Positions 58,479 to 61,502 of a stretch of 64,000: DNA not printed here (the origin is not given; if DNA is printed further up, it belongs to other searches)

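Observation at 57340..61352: Low-GC (~35%) island encoding an Alg44/Alg8-like c-di-GMP-gated exopolysaccharide synthase with fused beta-helix domain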

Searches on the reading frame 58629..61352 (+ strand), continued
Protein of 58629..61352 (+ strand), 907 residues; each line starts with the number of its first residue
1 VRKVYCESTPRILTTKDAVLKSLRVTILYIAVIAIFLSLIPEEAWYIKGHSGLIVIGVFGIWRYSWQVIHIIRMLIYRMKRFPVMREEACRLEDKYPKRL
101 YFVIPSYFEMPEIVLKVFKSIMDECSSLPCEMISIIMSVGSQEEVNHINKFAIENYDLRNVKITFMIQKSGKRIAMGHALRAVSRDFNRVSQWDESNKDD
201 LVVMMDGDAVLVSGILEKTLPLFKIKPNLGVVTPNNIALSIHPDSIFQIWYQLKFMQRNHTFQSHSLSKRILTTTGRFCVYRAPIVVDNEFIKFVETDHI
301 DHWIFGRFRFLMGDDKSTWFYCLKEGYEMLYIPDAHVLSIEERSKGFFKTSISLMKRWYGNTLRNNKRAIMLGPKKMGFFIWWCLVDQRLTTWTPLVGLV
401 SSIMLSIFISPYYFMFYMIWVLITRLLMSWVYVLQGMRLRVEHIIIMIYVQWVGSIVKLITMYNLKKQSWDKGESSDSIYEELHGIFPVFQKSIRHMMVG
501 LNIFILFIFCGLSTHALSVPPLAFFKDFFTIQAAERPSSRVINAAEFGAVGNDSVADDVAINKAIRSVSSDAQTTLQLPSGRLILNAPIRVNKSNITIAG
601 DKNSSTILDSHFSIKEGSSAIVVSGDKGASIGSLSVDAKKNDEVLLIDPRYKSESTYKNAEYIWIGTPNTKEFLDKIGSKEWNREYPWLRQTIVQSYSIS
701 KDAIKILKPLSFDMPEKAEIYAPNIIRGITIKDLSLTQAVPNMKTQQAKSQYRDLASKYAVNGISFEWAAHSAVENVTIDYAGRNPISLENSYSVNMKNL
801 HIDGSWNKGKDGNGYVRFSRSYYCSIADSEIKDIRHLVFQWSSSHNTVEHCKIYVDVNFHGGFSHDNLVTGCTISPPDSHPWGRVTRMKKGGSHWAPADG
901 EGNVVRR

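Call 50: get_annotated_region(hit=H4, flank=7000)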
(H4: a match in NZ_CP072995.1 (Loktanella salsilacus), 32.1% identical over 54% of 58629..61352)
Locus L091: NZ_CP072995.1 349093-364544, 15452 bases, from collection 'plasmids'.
description: Loktanella salsilacus strain 1A07899 plasmid plas1, complete sequence
organism: Loktanella salsilacus (NCBI taxid 195913)
taxonomy: Bacteria; Pseudomonadota; Alphaproteobacteria; Rhodobacterales; Roseobacteraceae; Loktanella; Loktanella salsilacus
host: -; source: -; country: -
typing (MOB-suite, as given by PLSDB): non-mobilizable
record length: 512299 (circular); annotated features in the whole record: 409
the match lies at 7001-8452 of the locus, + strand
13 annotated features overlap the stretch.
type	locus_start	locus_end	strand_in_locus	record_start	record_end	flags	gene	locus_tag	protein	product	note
CDS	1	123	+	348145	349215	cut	-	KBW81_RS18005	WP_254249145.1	Gfo/Idh/MocA family oxidoreductase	-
CDS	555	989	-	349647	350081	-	-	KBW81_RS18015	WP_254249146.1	DUF6789 family protein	-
CDS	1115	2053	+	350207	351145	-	-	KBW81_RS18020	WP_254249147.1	LysR family transcriptional regulator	-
CDS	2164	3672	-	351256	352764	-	-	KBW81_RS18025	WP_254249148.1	sterol desaturase family protein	GO:0008610 - lipid biosynthetic process [Evidence IEA]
CDS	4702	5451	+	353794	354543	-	-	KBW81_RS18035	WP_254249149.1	response regulator transcription factor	GO:0000160 - phosphorelay signal transduction system [Evidence IEA]; GO:0006355 - regulation of DNA-templated ...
CDS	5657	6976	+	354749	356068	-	-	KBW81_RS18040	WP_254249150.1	nucleotide sugar dehydrogenase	GO:0000271 - polysaccharide biosynthetic process [Evidence IEA]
CDS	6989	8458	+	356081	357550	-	-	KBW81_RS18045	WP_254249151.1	glycosyltransferase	-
CDS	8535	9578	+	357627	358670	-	-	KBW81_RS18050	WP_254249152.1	hypothetical protein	-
CDS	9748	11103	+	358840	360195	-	-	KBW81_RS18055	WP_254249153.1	sugar phosphate nucleotidyltransferase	GO:0009058 - biosynthetic process [Evidence IEA]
CDS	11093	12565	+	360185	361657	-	-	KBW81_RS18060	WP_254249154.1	right-handed parallel beta-helix repeat-containing protein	-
CDS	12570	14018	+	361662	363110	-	-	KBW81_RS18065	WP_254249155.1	MBOAT family protein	-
CDS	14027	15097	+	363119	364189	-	-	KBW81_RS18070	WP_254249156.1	hypothetical protein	-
CDS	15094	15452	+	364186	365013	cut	-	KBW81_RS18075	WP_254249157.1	hypothetical protein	-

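Call 73: search_protein_families(library=pfam, proteins=[L057:8440-9762:+, L027:8591-9925:+, L041:400-2601:+, L073:472-2853:+, L045:1070-2500:+, L058:9397-10317:+, L083:10139-12022:+, L051:6551-9157:+, L001:5773-7107:+], max_evalue=0.0001)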
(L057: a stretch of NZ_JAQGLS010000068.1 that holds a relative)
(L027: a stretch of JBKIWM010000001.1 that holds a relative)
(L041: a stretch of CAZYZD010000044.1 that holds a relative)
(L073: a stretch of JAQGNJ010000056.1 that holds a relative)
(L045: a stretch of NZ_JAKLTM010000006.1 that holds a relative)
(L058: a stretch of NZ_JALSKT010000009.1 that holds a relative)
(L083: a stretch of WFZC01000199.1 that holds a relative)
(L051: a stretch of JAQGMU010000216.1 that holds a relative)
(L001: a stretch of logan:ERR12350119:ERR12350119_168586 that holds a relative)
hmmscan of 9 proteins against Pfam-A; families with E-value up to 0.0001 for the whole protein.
L057:8440-9762:+ (440 aa): 0 families

L027:8591-9925:+ (444 aa): 0 families

L041:400-2601:+ (733 aa): 3 families
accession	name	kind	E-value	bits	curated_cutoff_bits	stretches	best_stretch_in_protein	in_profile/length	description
PF00586.29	AIRS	-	7.6e-52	174.9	24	2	69-188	1-111/112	AIR synthase related protein, N-terminal domain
PF02769.27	AIRS_C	-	1.4e-51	175.2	23.1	2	202-356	2-155/156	AIR synthase related protein, C-terminal domain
PF18072.6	FGAR-AT_linker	-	4.1e-13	50.1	26.6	1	11-48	10-50/50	Formylglycinamide ribonucleotide amidotransferase linker domain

L073:472-2853:+ (793 aa): 2 families
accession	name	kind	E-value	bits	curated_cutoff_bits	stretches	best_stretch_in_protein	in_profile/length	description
PF04293.20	SpoVR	-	1.1e-179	597.8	27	1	303-719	1-404/407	SpoVR like protein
PF24755.2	SpoVR_C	-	8.5e-28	96.6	27.6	1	724-777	1-55/55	SpoVR-like C-terminal domain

L045:1070-2500:+ (476 aa): 0 families

L058:9397-10317:+ (306 aa): 1 family
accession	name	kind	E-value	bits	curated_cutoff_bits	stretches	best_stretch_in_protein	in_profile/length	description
PF08787.18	Alginate_lyase2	-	4.5e-17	63.1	29.7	1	91-299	27-218/225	Alginate lyase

L083:10139-12022:+ (627 aa): 7 families
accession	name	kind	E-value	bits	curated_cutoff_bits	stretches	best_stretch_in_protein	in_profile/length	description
PF00005.33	ABC_tran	-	3e-53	180.6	25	2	411-544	2-137/137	ABC transporter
PF13304.12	AAA_21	-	2.3e-14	54.6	27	0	235-294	239-304/304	AAA domain, putative AbiEii toxin, Type IV TA system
PF12848.13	ABC_tran_Xtn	-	1e-12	48.4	25.9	1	301-373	1-75/85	ABC transporter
PF02463.25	SMC_N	-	1.2e-09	38.3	40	0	422-578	26-205/220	RecF/RecN/SMC N terminal domain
PF13476.12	AAA_23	-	6.8e-08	33.8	27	0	412-441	12-40/201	AAA domain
PF01926.29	MMR_HSR1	-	5.9e-05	23.6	21.9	0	423-458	2-35/113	50S ribosome-binding GTPase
PF13401.12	AAA_22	-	8.9e-05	23.2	27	0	421-546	6-96/130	AAA domain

L051:6551-9157:+ (868 aa): 0 families

L001:5773-7107:+ (444 aa): 4 families
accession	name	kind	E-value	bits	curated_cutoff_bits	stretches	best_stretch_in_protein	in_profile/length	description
PF03721.20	UDPG_MGDP_dh_N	-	4.5e-54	183.3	27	1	1-180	1-184/187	UDP-glucose/GDP-mannose dehydrogenase family, NAD binding domain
PF00984.24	UDPG_MGDP_dh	-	8e-36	122.5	25.4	1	198-289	2-93/94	UDP-glucose/GDP-mannose dehydrogenase family, central domain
PF03720.21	UDPG_MGDP_dh_C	-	5.1e-30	104.3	30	1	312-413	1-102/103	UDP-glucose/GDP-mannose dehydrogenase family, UDP binding domain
PF02558.23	ApbA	-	2.6e-05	24.3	22.2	0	3-105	1-62/150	Ketopantoate reductase PanE/ApbA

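Call 75: search_protein_families(library=ncbifam, proteins=[L001:5773-7107:+, L091:5657-6976:+, L091:6989-8458:+, L091:8535-9578:+, L091:11093-12565:+, L058:9397-10317:+], max_evalue=0.00001)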
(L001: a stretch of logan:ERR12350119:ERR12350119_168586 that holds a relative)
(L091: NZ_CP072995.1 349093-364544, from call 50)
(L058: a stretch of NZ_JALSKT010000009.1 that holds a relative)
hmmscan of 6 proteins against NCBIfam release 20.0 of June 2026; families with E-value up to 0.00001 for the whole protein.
L001:5773-7107:+ (444 aa): 7 families
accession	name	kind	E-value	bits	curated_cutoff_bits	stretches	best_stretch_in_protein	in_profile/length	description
NF047673.2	TeichurnBiosyTuaD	equivalog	1.1e-138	463.1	700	1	2-413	3-415/439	UDP-glucose 6-dehydrogenase TuaD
TIGR03026.1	NDP-sugDHase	subfamily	1.2e-126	422.8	189.8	1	1-410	1-413/413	nucleotide sugar dehydrogenase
NF041297.1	UDPGDh_AglM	equivalog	1.7e-111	373.2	670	1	1-414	1-419/429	UDP-glucose 6-dehydrogenase AglM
NF040825.1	UDPMaNacDH_Arch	equivalog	2.4e-54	184.8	750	1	1-416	1-405/418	UDP-N-acetyl-D-mannosamine dehydrogenase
NF011631.0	PRK15057.1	equivalog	3.6e-45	154.7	757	1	1-349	1-337/388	UDP-glucose 6-dehydrogenase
NF008286.0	PRK11064.1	equivalog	6.1e-42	143.7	459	1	2-394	5-405/420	UDP-N-acetyl-D-mannosamine dehydrogenase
NF011729.0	PRK15182.1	equivalog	2.4e-13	49.7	592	1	2-350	8-356/425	Vi polysaccharide biosynthesis UDP-N-acetylglucosamine C-6 dehydrogenase TviB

L091:5657-6976:+ (439 aa): 7 families
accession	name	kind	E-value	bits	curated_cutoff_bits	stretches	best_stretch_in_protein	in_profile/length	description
TIGR03026.1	NDP-sugDHase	subfamily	1.1e-112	376.8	189.8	1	3-404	2-390/413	nucleotide sugar dehydrogenase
NF041297.1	UDPGDh_AglM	equivalog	5.3e-95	318.9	670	1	3-365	2-367/429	UDP-glucose 6-dehydrogenase AglM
NF047673.2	TeichurnBiosyTuaD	equivalog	3.4e-73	247.3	700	1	1-369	1-362/439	UDP-glucose 6-dehydrogenase TuaD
NF040825.1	UDPMaNacDH_Arch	equivalog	5e-44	150.8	750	1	3-374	2-367/418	UDP-N-acetyl-D-mannosamine dehydrogenase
NF011631.0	PRK15057.1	equivalog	1.6e-37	129.6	757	1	3-360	2-342/388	UDP-glucose 6-dehydrogenase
NF008286.0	PRK11064.1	equivalog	5.9e-34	117.4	459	1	2-348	4-354/420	UDP-N-acetyl-D-mannosamine dehydrogenase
NF011729.0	PRK15182.1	equivalog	1.7e-20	73.2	592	1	3-357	8-357/425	Vi polysaccharide biosynthesis UDP-N-acetylglucosamine C-6 dehydrogenase TviB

L091:6989-8458:+ (489 aa): 0 families

L091:8535-9578:+ (347 aa): 0 families

L091:11093-12565:+ (490 aa): 0 families

L058:9397-10317:+ (306 aa): 0 families

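Call 87: find_encoding_contigs(protein=P0123, flank=10000, max_places=4)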
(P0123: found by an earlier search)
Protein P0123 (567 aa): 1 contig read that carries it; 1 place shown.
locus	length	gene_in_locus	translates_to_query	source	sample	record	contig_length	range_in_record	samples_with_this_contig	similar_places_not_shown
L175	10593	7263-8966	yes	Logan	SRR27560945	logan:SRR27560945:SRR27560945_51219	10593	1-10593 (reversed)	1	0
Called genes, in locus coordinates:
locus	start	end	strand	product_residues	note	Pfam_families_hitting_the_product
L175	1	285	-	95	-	?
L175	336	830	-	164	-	PF02518:HATPase_c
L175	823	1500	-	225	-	PF13263:PHP_C (weak)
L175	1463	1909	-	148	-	-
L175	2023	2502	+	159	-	-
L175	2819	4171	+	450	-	PF02812:ELFV_dehydrog_N, PF00208:ELFV_dehydrog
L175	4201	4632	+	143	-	PF13279:4HBT_2, PF03061:4HBT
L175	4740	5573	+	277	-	PF01694:Rhomboid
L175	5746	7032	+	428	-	PF07238:PilZ, PF25917:BSH_RND (faint), PF25973:BSH_CzcB (weak)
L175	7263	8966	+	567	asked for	PF13641:Glyco_tranf_2_3, PF12708:Pect-lyase_RHGA_epim (weak)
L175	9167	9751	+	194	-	-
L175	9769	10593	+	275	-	?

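Call 97: predict_structure(alignment_id=A5)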
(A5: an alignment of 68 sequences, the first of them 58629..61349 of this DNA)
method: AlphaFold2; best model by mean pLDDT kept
length: 907 residues; sequences in the alignment: 68
mean_pLDDT: 91.6   pTM: 0.64
mean pLDDT of the five models: 91.6, 91.4, 91.0, 90.9, 90.6
residues with pLDDT >= 90: 712; 70-90: 144; 50-70: 39; < 50: 12
segments of 3 or more residues with pLDDT < 50: 1-3, 528-536
pLDDT, mean of each block of 10 residues (from residue 1): 54 91 98 97 87 88 95 97 98 96 85 89 94 94 91 93 90 89 94 90 94 96 97 93 89 93 97 90 96 90 85 81 95 94 84 91 89 94 95 94 95 95 96 95 97 96 85 62 74 93 96 88 59 51 95 95 94 93 98 96 90 97 95 96 94 74 96 93 94 93 92 96 95 97 95 96 98 98 98 98 96 94 98 98 97 97 97 97 94 92 93
secondary structure, 60 per line:
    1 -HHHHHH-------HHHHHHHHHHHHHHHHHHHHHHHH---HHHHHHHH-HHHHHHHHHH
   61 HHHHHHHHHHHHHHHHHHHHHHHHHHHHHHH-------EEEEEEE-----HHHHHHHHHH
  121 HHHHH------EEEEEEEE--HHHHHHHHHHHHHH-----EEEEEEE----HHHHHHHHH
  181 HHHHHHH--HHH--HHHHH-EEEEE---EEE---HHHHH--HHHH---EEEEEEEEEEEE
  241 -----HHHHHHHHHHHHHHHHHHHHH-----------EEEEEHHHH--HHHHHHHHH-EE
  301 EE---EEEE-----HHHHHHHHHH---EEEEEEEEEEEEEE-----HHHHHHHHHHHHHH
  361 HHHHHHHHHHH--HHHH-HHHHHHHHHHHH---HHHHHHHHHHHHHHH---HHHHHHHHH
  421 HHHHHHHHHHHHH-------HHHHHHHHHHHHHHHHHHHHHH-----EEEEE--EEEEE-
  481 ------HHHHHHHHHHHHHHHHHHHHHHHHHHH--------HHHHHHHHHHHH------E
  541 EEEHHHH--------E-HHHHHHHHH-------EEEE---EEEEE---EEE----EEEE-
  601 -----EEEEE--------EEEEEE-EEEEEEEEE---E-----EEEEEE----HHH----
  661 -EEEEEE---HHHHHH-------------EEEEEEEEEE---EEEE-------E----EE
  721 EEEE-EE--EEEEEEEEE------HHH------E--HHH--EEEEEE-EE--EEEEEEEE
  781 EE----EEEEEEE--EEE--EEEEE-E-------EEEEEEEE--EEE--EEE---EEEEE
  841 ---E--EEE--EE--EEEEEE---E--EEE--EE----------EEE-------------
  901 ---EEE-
elements in order (helices of 4 or more, strands of 3 or more residues): H2-7 H15-38 H42-49 H51-91 E99-105 H111-125 E132-139 H142-155 E161-167 H172-187 H195-199 E201-205 E209-211 H215-219 H222-225 E229-240 H246-266 E278-282 H283-286 H289-297 E299-302 E306-309 H315-324 E328-341 H347-371 H374-377 H379-390 H394-408 H412-433 H441-462 E468-472 E475-479 H487-513 H522-533 E540-543 H544-547 H558-566 E574-577 E581-585 E589-591 E596-599 E606-610 E619-624 E626-634 E644-649 E662-667 H671-676 E690-699 E703-706 E719-724 E730-738 E762-767 E773-782 E787-793 E796-798 E801-805 E815-822 E825-827 E830-832 E836-840 E847-849 E856-861 E868-870 E885-887 E904-906

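Call 103: get_annotated_region(hit=H19, flank=5000)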
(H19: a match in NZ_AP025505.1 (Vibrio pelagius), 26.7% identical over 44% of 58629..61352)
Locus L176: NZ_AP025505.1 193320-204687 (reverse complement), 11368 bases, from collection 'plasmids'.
description: Vibrio pelagius strain ATCC 25916 plasmid pATCC25916, complete sequence
organism: Vibrio pelagius (NCBI taxid 28169)
taxonomy: Bacteria; Pseudomonadota; Gammaproteobacteria; Vibrionales; Vibrionaceae; Vibrio; Vibrio pelagius
host: -; source: -; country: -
typing (MOB-suite, as given by PLSDB): non-mobilizable
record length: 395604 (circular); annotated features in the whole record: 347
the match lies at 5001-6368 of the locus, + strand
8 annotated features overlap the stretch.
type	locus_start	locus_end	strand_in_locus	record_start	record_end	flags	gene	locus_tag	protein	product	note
CDS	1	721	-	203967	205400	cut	uxaC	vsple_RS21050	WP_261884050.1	glucuronate isomerase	GO:0006064 - glucuronate catabolic process [Evidence IEA]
CDS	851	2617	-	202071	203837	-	-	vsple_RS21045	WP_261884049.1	sodium:solute symporter family protein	-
CDS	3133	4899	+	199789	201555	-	-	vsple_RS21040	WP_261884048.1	sodium:solute symporter family protein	-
CDS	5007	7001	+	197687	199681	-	-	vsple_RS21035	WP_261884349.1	glycoside hydrolase family 55 protein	-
CDS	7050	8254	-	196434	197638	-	-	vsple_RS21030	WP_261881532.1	IS3 family transposase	-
CDS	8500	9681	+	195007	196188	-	-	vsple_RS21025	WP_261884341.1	alginate lyase family protein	-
CDS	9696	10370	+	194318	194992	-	-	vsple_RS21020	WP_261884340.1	oligogalacturonate-specific porin KdgM family protein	-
CDS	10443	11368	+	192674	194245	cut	-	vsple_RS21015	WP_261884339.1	methyl-accepting chemotaxis protein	-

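Call 104: get_annotated_region(hit=H21, flank=5000)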
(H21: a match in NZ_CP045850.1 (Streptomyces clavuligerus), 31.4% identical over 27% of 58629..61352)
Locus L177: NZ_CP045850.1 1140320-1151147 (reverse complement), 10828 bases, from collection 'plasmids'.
description: Streptomyces clavuligerus strain ATCC 27064 isolate Leon-isolate plasmid pSCL4, complete sequence
organism: Streptomyces clavuligerus (NCBI taxid 1901)
taxonomy: Bacteria; Actinomycetota; Actinomycetes; Kitasatosporales; Streptomycetaceae; Streptomyces; Streptomyces clavuligerus
host: -; source: pure culture single spore isolate,culture maintained in Leon, missing plasmid pSCL3; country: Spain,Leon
typing (MOB-suite, as given by PLSDB): mobilizable; replicon rep_cluster_12,rep_cluster_1922; relaxase MOBP
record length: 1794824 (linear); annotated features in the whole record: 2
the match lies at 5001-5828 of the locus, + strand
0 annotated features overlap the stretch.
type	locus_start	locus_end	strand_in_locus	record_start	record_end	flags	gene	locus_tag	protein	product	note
